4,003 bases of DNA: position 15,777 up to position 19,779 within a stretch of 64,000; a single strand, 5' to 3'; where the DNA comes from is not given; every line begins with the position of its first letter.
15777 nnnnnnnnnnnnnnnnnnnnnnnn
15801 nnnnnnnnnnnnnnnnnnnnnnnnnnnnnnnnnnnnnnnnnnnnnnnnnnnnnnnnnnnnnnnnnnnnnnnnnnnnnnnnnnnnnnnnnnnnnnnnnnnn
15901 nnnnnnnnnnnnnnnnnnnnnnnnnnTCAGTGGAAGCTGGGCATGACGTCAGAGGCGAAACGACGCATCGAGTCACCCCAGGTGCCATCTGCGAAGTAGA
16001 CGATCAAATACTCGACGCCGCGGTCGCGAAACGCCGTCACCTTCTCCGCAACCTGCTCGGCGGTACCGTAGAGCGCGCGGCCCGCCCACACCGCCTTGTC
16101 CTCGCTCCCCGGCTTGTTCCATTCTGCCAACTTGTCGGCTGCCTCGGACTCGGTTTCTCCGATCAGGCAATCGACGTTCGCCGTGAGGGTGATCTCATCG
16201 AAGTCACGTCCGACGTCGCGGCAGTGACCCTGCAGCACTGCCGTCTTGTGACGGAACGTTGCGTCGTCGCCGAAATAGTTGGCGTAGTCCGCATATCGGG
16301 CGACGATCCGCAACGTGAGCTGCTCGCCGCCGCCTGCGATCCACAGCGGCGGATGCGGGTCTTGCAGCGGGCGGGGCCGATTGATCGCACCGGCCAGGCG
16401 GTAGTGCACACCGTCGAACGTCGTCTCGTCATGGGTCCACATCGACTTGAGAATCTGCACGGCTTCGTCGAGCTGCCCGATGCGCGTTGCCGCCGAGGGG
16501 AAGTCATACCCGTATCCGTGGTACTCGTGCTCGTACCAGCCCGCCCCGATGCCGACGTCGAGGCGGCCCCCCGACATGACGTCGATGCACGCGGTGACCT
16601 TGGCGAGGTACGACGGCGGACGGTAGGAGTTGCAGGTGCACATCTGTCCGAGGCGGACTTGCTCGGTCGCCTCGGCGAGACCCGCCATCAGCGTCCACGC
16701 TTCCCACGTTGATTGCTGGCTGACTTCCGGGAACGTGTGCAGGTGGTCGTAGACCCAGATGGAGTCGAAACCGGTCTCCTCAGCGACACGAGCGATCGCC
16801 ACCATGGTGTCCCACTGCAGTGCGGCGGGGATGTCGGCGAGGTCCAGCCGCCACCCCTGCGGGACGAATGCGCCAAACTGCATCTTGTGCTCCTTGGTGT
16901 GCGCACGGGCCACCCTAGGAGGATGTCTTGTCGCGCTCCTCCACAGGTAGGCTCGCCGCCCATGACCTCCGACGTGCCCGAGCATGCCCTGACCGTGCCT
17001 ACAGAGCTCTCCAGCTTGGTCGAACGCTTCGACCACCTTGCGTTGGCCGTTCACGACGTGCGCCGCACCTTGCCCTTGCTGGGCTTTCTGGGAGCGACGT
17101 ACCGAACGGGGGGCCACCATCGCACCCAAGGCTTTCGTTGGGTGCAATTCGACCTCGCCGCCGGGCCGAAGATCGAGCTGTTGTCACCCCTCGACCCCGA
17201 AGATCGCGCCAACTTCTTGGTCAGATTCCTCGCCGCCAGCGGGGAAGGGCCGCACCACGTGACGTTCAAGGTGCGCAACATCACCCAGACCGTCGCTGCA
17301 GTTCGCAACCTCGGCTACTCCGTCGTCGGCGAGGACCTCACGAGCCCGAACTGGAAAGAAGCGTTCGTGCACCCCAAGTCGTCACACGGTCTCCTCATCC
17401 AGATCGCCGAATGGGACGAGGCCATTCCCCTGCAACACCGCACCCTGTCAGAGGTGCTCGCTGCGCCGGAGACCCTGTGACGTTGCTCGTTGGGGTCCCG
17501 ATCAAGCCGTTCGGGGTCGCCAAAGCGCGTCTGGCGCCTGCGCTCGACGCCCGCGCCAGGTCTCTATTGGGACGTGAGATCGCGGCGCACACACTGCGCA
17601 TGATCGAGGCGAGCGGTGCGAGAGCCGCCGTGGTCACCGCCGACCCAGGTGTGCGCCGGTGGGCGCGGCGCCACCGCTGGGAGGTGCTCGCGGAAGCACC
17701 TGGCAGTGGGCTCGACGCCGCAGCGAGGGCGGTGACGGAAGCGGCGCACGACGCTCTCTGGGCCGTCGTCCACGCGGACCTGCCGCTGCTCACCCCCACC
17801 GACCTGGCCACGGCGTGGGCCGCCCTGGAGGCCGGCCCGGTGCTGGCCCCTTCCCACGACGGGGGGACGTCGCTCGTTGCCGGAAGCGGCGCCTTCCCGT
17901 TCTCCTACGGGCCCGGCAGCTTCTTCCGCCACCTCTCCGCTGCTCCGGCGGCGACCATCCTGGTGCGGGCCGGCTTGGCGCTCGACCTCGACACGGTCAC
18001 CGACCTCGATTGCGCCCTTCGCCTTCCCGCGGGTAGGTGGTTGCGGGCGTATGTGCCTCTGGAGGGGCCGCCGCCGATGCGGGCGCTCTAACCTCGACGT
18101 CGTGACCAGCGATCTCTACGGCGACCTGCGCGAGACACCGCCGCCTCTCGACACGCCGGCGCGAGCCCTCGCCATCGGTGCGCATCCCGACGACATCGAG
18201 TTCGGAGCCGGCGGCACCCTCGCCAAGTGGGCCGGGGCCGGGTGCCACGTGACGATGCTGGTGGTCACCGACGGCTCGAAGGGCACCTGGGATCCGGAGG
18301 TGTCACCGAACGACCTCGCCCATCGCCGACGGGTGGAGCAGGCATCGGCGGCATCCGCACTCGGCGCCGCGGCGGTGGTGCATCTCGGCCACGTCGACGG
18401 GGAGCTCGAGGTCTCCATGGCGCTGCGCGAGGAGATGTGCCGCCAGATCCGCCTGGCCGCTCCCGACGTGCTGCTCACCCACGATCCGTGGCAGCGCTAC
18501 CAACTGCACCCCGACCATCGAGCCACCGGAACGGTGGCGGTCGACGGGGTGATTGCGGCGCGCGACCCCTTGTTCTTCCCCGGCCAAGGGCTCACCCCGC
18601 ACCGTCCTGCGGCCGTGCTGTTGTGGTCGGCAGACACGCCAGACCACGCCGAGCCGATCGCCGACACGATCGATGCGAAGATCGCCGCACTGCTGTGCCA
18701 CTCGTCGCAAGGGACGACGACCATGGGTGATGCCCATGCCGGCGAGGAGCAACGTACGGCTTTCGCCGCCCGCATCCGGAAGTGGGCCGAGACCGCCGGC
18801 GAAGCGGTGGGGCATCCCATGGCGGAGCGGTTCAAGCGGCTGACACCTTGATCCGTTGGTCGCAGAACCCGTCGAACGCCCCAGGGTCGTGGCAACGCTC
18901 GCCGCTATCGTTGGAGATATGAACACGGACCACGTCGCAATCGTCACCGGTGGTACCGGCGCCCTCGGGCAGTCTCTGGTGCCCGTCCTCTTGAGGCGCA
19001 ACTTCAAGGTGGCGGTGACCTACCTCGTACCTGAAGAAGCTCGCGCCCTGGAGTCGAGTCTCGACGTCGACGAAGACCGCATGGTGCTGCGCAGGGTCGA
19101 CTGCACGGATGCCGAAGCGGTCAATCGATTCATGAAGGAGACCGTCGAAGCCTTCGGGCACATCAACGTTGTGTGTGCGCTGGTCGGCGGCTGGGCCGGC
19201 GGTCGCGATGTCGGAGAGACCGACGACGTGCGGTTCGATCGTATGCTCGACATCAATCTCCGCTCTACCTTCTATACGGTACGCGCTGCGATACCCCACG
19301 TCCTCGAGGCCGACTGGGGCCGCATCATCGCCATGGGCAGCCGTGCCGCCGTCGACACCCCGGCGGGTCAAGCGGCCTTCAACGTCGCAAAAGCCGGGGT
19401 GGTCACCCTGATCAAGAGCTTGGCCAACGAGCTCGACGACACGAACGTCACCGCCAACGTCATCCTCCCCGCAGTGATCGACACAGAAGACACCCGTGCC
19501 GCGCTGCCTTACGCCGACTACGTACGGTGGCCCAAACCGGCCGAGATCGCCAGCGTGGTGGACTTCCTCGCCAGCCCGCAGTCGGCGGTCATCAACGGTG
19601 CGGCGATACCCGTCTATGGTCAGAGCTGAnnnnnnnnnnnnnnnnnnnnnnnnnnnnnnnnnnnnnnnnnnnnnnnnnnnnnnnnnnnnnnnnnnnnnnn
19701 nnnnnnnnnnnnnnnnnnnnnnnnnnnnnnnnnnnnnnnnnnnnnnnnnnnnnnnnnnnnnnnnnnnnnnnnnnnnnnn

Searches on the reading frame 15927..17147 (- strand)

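Call 9: search_protein_families(library=pfam, proteins=[window:15927-17147:-], max_evalue=0.001)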
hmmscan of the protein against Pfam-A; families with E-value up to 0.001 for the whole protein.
window:15927-17147:- (406 aa): 1 family
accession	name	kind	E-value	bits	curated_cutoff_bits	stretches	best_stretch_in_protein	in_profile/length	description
PF00296.26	Bac_luciferase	-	3.3e-53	181.5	27.9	1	89-378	1-312/314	Luciferase-like monooxygenase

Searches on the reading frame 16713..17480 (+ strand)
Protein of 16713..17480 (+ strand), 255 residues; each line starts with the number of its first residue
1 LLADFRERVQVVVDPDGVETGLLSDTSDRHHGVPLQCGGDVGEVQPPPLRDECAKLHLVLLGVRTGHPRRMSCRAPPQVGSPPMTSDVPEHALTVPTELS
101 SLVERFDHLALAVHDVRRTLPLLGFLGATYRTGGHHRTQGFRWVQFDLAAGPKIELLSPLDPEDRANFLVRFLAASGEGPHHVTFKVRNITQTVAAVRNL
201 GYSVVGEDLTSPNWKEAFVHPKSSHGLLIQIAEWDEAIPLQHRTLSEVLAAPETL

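Call 9: search_protein_families(library=pfam, proteins=[window:16713-17480:+], max_evalue=0.001)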
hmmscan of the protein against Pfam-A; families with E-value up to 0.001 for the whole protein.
window:16713-17480:+ (255 aa): 3 families
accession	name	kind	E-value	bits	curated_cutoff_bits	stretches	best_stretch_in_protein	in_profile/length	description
PF13669.12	Glyoxalase_4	-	6.2e-14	52.6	27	1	107-211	1-100/109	Glyoxalase/Bleomycin resistance protein/Dioxygenase superfamily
PF13468.12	Glyoxalase_3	-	1.8e-10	41.6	25.1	1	106-240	1-143/176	Glyoxalase-like domain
PF00903.31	Glyoxalase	-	0.00019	22.2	20.6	1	105-207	1-98/121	Glyoxalase/Bleomycin resistance protein/Dioxygenase superfamily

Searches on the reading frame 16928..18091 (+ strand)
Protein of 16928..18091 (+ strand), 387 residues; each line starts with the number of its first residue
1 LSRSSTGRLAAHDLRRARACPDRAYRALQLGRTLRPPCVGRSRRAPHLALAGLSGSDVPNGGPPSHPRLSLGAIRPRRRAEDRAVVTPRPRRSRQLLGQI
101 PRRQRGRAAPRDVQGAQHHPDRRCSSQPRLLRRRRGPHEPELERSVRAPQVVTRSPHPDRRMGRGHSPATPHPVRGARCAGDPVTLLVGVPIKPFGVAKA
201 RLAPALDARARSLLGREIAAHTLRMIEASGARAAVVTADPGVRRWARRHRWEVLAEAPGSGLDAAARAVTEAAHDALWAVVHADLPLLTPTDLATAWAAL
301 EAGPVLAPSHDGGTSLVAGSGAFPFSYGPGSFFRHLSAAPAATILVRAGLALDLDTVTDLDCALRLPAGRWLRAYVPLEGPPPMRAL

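Call 9: search_protein_families(library=pfam, proteins=[window:16928-18091:+], max_evalue=0.001)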
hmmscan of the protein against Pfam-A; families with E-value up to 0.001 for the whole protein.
window:16928-18091:+ (387 aa): 3 families
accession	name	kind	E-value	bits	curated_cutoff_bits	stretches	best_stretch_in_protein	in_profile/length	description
PF01983.22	CofC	-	3.2e-12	46.5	22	1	190-343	5-158/217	Guanylyl transferase CofC like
PF12804.13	NTP_transf_3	-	2.1e-09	38.2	27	1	213-314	21-127/160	MobA-like NTP transferase domain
PF09837.15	DUF2064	-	5.6e-05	23.4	25.8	1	246-319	29-105/120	Uncharacterized protein conserved in bacteria (DUF2064)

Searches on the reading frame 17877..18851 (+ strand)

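Call 9: search_protein_families(library=pfam, proteins=[window:17877-18851:+], max_evalue=0.001)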
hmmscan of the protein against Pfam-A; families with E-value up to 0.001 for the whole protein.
window:17877-18851:+ (324 aa): 1 family
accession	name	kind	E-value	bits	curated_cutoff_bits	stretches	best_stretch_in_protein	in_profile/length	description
PF02585.22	PIG-L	-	6.6e-27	95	28.2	1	98-222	1-126/129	GlcNAc-PI de-N-acetylase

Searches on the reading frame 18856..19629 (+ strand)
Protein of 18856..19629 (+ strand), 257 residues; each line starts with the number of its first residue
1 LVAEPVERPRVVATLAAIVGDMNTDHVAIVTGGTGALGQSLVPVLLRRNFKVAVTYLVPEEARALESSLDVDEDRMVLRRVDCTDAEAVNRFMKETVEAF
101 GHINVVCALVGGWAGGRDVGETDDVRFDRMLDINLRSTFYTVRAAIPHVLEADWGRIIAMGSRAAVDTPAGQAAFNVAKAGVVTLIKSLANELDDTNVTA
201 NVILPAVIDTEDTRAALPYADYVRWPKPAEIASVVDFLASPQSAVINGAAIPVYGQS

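Call 5: search_protein_families(library=pfam, proteins=[window:18856-19629:+], max_evalue=0.01)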
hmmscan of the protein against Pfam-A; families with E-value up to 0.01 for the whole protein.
window:18856-19629:+ (257 aa): 6 families
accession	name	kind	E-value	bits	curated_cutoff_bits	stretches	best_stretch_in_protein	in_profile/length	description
PF00106.31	adh_short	-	2e-36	125.7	26.6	1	27-213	2-187/195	short chain dehydrogenase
PF13561.12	adh_short_C2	-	2.6e-34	119.3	27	1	38-253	9-231/236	Enoyl-(Acyl carrier protein) reductase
PF13460.12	NAD_binding_10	-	5.2e-05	23.6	27.2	1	32-172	1-108/184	NAD(P)H-binding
PF01370.27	Epimerase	-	6.1e-05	23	20.9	1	29-99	2-67/240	NAD dependent epimerase/dehydratase family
PF08659.16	KR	-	0.00019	21.8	22.6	1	29-185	4-159/180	KR domain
PF16363.11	GDP_Man_Dehyd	-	0.00063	19.7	27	1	29-96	1-74/332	GDP-mannose 4,6 dehydratase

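Call 37: find_homologous_proteins(query=window:18919-19629:+, max_evalue=1e-60)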
Query window:18919-19629:+ (236 aa): 1630 proteins with E <= 1e-60 among 6480 candidates; the best 120 are listed.
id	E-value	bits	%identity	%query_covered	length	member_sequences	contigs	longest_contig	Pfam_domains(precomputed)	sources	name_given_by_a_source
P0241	7.0e-149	512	100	100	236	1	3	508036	PF13561.13,PF00106.32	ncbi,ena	-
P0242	1.5e-148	511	100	100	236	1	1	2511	PF13561.13,PF00106.32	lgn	-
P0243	2.0e-138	478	92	100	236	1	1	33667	PF13561.13,PF00106.32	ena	-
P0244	2.7e-136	471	91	100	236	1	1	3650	PF08659.17,PF13561.13,PF00106.32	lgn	-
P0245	6.5e-136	469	91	100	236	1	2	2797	PF13561.13,PF00106.32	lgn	-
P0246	6.6e-136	469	90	100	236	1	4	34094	PF13561.13,PF00106.32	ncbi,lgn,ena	-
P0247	8.2e-136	469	90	100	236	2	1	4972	PF13561.13,PF00106.32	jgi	jgi:NAD(P)-dependent dehydrogenase (short-subunit alcohol dehydrogenase family)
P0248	9.7e-136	469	90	100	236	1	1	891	PF13561.13,PF00106.32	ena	-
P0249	9.8e-136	469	90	100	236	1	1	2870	PF13561.13,PF00106.32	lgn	-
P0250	6.0e-134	463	88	100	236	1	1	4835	PF13561.13,PF00106.32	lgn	-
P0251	3.1e-133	461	88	100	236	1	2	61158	PF13561.13,PF13460.13,PF00106.32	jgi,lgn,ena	-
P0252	1.8e-125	435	83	100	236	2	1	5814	PF08659.17,PF13561.13,PF13460.13,PF00106.32,PF01370.28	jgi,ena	-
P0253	5.7e-125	434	83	100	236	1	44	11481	PF13561.13,PF00106.32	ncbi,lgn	-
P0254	3.1e-122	425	79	98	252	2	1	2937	PF13561.13,PF00106.32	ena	-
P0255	4.5e-122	424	80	100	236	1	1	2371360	PF13561.13,PF00106.32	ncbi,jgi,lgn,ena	jgi:NAD(P)-dependent dehydrogenase (short-subunit alcohol dehydrogenase family)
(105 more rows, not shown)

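Call 38: find_encoding_contigs(protein=P0243, flank=10000, max_places=2)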
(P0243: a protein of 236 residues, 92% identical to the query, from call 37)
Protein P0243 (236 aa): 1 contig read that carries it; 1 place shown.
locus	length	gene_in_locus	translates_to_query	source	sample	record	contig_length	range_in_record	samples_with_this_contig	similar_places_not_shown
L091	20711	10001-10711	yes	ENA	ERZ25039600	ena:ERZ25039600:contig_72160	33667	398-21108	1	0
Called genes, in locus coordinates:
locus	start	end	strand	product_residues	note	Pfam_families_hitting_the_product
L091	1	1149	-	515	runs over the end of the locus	?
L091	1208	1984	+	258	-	PF04294:VanW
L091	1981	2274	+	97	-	PF03793:PASTA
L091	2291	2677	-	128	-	-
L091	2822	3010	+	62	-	-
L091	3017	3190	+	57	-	-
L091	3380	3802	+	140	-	-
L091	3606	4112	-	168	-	PF00224:PK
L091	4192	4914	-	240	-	PF01061:ABC2_membrane, PF12698:ABC2_membrane_3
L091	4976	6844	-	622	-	PF00296:Bac_luciferase, PF00005:ABC_tran, PF13304:AAA_21 (faint)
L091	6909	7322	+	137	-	-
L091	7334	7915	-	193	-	PF13384:HTH_23 (weak), PF13518:HTH_28, PF13551:HTH_29 (weak), PF13565:HTH_32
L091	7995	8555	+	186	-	PF00903:Glyoxalase (weak), PF13468:Glyoxalase_3, PF13669:Glyoxalase_4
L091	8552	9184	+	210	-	PF01983:CofC, PF12804:NTP_transf_3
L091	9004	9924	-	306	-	-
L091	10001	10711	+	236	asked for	PF00106:adh_short, PF13561:adh_short_C2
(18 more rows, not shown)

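Call 39: find_encoding_contigs(protein=P0246, flank=10000, max_places=3)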
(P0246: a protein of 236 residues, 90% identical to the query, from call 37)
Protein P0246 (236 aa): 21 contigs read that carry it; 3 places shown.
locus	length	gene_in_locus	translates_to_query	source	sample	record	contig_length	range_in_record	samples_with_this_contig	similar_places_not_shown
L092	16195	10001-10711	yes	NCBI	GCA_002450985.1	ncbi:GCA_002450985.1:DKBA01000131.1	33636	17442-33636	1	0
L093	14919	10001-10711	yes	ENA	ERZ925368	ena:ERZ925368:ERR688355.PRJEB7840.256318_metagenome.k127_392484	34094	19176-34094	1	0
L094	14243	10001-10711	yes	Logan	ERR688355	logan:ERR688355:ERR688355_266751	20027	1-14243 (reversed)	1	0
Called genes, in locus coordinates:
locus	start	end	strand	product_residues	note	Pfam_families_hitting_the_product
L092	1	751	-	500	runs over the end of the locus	-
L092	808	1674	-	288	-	PF02585:PIG-L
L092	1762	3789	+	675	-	PF12229:PG_binding_4 (faint), PF04294:VanW, PF03793:PASTA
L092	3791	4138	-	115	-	-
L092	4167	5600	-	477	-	PF00224:PK, PF02887:PK_C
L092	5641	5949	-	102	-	PF01061:ABC2_membrane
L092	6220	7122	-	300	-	PF00005:ABC_tran, PF13304:AAA_21 (weak)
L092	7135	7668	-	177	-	PF00296:Bac_luciferase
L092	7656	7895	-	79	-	-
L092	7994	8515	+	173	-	PF13468:Glyoxalase_3, PF13669:Glyoxalase_4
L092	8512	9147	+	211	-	PF01983:CofC, PF12804:NTP_transf_3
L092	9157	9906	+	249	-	PF02585:PIG-L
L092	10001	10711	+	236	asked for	PF00106:adh_short, PF13561:adh_short_C2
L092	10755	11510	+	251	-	PF13845:Septum_form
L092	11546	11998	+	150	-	PF13845:Septum_form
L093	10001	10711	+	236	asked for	PF00106:adh_short, PF13561:adh_short_C2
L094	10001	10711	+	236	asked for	PF00106:adh_short, PF13561:adh_short_C2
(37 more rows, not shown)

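Call 40: find_encoding_contigs(protein=P0251, flank=10000, max_places=2)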
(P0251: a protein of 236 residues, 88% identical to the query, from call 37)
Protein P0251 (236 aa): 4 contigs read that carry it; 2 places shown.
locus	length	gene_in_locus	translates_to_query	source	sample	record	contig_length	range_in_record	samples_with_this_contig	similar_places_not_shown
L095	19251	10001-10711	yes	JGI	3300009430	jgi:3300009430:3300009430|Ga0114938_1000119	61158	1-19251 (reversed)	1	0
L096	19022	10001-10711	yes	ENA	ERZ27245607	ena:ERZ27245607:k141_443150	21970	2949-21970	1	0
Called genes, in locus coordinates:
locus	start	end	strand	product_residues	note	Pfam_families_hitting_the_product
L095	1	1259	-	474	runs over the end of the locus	PF01926:MMR_HSR1 (weak)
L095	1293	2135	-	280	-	PF02585:PIG-L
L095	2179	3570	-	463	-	PF02233:PNTB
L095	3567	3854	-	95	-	PF12769:PNTB_4TM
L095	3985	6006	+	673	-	PF12229:PG_binding_4 (faint), PF04294:VanW, PF03793:PASTA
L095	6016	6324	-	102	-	-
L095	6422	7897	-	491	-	PF00224:PK, PF02887:PK_C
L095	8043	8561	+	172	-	PF00903:Glyoxalase, PF13468:Glyoxalase_3, PF13669:Glyoxalase_4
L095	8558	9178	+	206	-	PF01983:CofC, PF12804:NTP_transf_3, PF09837:DUF2064 (weak)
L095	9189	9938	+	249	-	PF02585:PIG-L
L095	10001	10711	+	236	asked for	PF00106:adh_short, PF13460:NAD_binding_10 (faint), PF13561:adh_short_C2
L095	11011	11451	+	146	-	PF13845:Septum_form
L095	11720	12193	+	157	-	PF06983:3-dmu-9_3-mt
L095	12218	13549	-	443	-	PF01261:AP_endonuc_2 (faint), PF27526:XylA2_C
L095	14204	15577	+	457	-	-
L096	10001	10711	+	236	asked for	PF00106:adh_short, PF13460:NAD_binding_10 (faint), PF13561:adh_short_C2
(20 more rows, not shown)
